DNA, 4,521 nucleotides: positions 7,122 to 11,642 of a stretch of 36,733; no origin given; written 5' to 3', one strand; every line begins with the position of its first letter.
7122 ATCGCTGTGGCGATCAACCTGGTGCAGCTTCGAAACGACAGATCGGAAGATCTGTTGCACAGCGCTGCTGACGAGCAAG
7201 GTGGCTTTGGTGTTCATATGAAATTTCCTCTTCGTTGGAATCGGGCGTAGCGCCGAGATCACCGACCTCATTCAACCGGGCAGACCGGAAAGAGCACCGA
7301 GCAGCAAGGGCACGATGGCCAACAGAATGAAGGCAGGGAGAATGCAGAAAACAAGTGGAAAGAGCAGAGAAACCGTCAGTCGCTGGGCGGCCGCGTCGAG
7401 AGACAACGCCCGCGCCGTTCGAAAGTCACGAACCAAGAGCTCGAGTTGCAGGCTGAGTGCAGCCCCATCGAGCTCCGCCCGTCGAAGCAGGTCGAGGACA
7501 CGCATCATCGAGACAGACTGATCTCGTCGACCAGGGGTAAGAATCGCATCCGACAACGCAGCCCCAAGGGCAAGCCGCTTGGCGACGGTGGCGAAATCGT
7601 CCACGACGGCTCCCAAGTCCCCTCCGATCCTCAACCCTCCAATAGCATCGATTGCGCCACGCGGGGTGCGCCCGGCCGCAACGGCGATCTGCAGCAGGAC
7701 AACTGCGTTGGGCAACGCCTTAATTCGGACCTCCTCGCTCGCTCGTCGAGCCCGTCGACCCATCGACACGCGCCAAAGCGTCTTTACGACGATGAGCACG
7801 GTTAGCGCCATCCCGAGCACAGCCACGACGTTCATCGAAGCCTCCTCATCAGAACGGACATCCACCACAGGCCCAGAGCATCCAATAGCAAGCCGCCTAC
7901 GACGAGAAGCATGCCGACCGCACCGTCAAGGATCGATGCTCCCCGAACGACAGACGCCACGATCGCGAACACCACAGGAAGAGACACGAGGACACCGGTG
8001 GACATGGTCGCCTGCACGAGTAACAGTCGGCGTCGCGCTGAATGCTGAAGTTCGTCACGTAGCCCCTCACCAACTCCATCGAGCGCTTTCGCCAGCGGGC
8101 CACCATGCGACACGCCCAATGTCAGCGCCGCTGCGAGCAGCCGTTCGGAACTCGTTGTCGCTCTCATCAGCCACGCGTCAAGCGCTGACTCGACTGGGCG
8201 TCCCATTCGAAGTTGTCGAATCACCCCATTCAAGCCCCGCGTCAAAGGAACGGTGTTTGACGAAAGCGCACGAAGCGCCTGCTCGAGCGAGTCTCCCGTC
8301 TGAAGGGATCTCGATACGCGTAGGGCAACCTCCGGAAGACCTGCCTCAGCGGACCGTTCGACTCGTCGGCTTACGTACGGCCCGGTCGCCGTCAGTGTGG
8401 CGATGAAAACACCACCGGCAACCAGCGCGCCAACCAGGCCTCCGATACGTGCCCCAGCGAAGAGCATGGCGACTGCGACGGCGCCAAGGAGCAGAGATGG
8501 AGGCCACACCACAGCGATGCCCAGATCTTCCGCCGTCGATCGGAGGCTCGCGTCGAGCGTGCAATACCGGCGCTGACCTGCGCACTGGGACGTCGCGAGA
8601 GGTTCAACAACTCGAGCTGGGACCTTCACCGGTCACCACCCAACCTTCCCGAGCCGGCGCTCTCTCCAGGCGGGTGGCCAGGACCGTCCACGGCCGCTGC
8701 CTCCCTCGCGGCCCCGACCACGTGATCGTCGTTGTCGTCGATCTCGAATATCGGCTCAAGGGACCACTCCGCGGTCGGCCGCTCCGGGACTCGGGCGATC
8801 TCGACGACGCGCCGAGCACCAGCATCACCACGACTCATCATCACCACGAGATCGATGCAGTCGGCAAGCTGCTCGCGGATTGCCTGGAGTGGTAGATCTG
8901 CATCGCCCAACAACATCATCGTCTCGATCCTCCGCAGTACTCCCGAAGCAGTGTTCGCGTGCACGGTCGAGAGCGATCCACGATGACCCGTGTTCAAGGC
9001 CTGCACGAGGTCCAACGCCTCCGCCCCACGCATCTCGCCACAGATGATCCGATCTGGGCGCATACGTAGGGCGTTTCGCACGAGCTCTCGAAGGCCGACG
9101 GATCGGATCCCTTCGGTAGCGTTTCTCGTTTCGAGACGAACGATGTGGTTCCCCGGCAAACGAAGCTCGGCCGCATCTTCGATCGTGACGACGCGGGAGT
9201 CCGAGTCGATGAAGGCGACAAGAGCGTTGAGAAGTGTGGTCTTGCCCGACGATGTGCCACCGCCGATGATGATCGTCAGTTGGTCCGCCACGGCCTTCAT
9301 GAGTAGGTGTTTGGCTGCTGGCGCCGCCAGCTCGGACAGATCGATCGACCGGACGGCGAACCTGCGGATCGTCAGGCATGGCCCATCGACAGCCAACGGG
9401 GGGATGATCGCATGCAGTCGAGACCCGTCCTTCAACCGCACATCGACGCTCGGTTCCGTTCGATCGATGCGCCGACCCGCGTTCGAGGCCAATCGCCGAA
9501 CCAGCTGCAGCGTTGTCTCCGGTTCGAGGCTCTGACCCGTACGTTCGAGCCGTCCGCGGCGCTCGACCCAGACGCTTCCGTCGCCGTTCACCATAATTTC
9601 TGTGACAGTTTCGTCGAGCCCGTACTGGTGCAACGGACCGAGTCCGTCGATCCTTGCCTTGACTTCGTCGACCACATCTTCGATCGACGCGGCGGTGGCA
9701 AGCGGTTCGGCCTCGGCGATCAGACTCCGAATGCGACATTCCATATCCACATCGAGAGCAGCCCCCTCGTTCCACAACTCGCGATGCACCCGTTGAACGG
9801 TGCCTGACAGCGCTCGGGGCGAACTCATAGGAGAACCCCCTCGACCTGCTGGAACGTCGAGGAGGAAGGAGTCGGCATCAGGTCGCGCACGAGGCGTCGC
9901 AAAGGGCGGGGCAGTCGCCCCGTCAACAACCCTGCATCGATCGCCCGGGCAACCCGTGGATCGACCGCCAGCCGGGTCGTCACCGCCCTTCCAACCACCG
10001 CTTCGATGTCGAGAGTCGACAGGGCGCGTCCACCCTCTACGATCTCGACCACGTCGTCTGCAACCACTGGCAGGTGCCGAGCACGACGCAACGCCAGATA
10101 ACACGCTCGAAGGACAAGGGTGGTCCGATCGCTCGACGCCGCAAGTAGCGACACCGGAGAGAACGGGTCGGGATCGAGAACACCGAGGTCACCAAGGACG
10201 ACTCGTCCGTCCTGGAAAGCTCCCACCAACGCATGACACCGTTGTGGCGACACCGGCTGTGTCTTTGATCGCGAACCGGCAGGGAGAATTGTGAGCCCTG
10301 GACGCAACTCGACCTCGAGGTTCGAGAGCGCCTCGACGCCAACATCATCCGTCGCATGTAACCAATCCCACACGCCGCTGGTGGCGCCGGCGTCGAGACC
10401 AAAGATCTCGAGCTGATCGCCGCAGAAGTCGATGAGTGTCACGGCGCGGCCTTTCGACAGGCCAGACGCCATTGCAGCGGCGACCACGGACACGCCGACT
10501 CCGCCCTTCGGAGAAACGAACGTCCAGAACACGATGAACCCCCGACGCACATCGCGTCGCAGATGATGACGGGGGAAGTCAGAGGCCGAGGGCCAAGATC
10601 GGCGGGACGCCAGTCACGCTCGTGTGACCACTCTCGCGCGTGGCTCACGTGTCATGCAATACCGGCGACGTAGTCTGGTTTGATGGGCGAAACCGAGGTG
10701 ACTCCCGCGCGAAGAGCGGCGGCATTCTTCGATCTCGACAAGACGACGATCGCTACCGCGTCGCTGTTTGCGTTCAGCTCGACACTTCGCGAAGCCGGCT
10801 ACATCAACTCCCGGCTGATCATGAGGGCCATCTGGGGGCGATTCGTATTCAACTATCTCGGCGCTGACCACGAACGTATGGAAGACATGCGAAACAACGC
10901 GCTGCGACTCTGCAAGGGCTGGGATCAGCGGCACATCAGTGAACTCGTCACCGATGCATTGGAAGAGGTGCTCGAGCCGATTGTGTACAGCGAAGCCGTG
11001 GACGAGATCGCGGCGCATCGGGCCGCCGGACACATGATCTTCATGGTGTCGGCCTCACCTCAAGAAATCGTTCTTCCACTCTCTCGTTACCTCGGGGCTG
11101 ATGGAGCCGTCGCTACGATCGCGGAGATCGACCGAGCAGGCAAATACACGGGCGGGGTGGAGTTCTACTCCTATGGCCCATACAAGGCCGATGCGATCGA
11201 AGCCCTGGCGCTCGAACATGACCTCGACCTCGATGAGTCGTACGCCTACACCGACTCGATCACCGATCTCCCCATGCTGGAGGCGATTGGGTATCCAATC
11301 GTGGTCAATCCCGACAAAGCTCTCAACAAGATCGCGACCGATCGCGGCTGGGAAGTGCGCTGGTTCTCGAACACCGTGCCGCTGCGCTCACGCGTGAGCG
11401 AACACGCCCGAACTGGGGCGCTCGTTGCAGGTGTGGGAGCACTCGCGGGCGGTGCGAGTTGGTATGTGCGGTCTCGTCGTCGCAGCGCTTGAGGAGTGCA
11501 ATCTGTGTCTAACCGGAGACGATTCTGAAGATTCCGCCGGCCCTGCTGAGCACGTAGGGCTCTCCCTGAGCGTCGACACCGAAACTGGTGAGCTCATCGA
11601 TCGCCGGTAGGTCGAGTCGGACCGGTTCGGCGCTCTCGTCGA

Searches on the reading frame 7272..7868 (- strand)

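Call 19: search_protein_families(library=pfam, proteins=[window:7272-7868:-], max_evalue=0.001)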
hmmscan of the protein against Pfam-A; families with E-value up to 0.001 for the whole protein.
window:7272-7868:- (198 aa): 1 family
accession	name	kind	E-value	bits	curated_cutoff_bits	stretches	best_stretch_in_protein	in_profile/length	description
PF00482.28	T2SSF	-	5e-07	30.2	25.2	1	61-183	7-122/125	Type II secretion system (T2SS), protein F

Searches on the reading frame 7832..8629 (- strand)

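Call 19: search_protein_families(library=pfam, proteins=[window:7832-8629:-], max_evalue=0.001)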
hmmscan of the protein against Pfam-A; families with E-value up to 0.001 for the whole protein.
window:7832-8629:- (265 aa): 1 family
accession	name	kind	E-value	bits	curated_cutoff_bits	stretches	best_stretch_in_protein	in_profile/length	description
PF00482.28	T2SSF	-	9e-11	42.3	25.2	1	105-224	5-122/125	Type II secretion system (T2SS), protein F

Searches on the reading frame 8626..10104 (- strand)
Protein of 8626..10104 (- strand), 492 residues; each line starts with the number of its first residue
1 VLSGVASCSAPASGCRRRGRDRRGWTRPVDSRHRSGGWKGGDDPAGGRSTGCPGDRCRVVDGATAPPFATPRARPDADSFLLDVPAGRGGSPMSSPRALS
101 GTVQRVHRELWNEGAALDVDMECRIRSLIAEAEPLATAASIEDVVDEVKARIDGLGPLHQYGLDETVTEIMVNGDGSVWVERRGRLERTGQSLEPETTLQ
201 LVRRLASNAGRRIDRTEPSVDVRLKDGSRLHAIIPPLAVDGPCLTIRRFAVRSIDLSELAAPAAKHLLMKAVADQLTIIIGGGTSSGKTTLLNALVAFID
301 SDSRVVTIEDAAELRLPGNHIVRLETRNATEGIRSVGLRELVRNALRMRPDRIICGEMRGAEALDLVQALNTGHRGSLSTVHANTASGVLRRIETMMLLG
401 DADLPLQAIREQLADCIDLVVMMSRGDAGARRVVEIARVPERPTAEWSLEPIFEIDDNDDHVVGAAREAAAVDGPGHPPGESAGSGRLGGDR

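Call 6: search_protein_families(library=pfam, proteins=[window:8626-10104:-], max_evalue=0.001)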
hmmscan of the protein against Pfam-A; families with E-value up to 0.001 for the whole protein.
window:8626-10104:- (492 aa): 1 family
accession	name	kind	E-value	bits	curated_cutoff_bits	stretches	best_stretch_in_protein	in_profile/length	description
PF00437.27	T2SSE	-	3.9e-47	161.1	24.9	1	156-401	6-263/370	Type II/IV secretion system protein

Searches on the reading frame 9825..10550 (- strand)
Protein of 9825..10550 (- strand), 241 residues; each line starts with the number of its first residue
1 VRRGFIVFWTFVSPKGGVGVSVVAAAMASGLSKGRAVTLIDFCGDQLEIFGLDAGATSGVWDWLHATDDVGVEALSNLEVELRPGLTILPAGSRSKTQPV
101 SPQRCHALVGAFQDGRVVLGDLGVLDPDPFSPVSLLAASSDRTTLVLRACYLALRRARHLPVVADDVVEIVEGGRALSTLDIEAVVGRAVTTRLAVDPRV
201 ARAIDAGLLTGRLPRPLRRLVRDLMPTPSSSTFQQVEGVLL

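Call 19: search_protein_families(library=pfam, proteins=[window:9825-10550:-], max_evalue=0.001)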
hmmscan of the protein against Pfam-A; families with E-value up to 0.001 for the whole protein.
window:9825-10550:- (241 aa): 2 families
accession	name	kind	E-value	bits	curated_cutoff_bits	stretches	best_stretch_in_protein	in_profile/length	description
PF06564.18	CBP_BcsQ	-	0.00032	20.7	21.3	1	15-100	10-93/234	Cellulose biosynthesis protein BcsQ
PF01656.29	CbiA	-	0.00099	19.5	25.4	0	10-46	2-38/125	CobQ/CobB/MinD/ParA nucleotide binding domain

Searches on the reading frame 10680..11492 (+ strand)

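Call 6: search_protein_families(library=pfam, proteins=[window:10680-11492:+], max_evalue=0.001)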
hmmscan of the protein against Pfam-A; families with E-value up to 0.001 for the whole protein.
window:10680-11492:+ (270 aa): 3 families
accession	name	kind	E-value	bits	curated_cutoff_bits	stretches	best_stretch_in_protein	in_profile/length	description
PF12710.13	HAD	-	6.1e-29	102.2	27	1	15-201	1-189/189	haloacid dehalogenase-like hydrolase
PF00702.32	Hydrolase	-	8e-05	23.6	26.4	1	15-204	4-191/191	haloacid dehalogenase-like hydrolase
PF08282.18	Hydrolase_3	-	0.00072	19.8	20.9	0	157-210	176-229/255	haloacid dehalogenase-like hydrolase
